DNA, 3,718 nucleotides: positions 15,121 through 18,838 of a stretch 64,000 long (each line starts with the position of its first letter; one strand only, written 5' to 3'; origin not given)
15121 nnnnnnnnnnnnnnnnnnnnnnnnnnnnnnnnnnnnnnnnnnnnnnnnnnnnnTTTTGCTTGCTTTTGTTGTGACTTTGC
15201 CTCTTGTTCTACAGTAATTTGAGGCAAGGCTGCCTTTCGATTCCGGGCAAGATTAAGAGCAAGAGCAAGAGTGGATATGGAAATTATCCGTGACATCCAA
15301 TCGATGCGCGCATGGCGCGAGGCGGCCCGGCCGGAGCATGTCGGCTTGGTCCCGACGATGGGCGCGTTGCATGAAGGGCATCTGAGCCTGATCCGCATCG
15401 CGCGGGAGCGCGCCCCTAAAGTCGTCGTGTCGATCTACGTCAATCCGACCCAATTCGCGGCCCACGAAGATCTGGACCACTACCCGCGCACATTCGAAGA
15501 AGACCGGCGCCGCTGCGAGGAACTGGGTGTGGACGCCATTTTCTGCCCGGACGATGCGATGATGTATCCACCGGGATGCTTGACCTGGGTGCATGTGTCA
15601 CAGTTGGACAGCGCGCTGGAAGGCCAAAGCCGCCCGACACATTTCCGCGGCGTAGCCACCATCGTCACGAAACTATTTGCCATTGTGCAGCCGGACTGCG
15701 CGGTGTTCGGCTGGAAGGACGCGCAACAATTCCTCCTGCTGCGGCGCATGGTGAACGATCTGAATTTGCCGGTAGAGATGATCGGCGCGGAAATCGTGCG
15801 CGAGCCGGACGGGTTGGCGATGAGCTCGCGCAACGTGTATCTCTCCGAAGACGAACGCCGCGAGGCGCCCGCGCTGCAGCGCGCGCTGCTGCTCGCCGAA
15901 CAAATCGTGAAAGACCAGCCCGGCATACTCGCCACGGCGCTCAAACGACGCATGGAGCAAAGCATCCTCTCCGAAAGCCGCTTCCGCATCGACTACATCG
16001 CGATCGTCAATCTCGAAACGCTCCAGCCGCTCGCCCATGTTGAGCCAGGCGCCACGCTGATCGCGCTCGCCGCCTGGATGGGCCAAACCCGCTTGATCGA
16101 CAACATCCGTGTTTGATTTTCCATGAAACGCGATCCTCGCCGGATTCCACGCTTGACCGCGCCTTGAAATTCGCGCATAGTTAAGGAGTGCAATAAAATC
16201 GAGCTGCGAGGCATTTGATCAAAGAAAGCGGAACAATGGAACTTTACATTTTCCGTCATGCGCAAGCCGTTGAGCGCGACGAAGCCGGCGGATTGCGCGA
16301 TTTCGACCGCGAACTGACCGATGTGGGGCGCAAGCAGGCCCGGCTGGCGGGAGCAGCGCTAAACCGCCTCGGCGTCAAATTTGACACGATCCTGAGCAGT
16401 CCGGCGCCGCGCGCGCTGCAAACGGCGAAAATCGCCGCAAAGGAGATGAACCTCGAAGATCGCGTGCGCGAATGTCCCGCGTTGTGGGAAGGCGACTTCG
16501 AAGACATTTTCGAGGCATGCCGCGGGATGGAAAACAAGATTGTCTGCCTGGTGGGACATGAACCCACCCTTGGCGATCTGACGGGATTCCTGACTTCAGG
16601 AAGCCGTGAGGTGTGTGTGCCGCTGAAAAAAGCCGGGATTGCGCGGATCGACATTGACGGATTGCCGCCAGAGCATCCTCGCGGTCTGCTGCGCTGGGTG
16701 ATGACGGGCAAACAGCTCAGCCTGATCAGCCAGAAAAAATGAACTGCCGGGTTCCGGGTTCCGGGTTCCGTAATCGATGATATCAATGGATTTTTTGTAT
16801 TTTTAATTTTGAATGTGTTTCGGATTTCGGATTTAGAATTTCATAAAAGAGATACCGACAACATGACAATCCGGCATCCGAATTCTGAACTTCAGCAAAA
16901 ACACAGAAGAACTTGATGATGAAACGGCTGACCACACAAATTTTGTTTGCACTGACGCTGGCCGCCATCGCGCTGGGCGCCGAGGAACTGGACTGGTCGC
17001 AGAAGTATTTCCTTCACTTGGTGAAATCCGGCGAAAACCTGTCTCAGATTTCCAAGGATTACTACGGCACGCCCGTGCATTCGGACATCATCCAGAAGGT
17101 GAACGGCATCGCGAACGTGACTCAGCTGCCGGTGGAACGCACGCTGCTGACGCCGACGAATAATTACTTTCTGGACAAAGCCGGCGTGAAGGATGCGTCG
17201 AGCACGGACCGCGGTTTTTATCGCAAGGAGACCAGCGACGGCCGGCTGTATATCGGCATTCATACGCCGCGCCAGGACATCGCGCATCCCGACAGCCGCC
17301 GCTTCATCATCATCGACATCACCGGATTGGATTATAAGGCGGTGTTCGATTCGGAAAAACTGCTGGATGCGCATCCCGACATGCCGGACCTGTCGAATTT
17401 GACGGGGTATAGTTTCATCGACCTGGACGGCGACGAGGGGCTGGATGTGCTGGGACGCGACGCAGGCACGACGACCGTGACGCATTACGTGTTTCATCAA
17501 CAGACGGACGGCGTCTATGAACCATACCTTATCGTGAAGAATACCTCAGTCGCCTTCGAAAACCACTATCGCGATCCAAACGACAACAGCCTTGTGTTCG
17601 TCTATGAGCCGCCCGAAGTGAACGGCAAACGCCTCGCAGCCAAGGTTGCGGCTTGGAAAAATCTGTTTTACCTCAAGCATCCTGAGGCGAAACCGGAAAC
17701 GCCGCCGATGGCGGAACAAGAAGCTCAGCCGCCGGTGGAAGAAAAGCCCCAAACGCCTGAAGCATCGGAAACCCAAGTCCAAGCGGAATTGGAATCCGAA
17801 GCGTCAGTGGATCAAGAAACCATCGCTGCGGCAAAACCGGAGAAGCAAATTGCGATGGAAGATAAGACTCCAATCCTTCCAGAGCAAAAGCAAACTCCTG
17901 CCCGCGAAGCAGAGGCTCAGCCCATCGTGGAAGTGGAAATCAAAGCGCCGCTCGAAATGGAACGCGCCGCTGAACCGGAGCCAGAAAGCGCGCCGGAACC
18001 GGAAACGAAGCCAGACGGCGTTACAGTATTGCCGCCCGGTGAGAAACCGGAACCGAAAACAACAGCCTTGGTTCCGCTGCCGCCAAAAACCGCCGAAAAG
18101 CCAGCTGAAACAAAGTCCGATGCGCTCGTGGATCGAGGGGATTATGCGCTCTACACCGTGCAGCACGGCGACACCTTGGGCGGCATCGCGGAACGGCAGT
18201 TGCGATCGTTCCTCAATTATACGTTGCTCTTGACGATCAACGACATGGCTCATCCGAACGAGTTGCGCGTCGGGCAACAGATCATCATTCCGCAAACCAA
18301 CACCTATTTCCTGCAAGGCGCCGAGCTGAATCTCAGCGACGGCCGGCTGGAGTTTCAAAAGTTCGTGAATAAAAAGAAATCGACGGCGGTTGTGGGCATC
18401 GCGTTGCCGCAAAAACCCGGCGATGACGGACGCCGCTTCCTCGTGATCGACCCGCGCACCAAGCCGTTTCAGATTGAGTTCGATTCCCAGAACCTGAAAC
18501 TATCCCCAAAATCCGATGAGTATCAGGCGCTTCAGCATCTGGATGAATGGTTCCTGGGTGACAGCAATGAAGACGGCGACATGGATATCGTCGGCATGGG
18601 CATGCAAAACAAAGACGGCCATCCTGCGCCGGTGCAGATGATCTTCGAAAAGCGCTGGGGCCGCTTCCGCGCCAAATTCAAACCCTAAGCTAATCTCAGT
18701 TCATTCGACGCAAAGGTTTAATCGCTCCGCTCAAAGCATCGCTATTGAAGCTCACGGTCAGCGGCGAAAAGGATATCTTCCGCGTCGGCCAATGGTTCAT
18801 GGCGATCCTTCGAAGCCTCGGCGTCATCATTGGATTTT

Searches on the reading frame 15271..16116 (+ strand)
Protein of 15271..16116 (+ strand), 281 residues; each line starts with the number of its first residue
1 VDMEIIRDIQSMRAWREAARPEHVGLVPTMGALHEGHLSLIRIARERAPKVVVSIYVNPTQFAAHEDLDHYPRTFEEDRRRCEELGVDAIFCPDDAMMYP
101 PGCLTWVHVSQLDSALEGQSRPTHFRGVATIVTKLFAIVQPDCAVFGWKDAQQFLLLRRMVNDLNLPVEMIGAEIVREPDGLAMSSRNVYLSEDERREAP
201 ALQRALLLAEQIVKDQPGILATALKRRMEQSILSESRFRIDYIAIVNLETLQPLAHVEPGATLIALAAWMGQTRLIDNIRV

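Call 13: search_protein_families(library=pfam, proteins=[window:15271-16116:+], max_evalue=0.0001)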
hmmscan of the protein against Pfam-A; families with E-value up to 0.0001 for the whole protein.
window:15271-16116:+ (281 aa): 1 family
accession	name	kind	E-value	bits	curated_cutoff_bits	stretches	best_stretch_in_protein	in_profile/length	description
PF02569.21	Pantoate_ligase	-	1.6e-104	349.2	20.7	1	5-279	2-267/268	Pantoate-beta-alanine ligase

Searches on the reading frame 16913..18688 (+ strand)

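Call 13: search_protein_families(library=pfam, proteins=[window:16913-18688:+], max_evalue=0.0001)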
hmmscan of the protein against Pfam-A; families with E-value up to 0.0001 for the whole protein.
window:16913-18688:+ (591 aa): 1 family
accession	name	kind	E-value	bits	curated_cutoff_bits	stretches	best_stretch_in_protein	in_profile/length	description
PF01476.26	LysM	-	2.7e-15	56.5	20.9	1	414-460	1-43/43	LysM domain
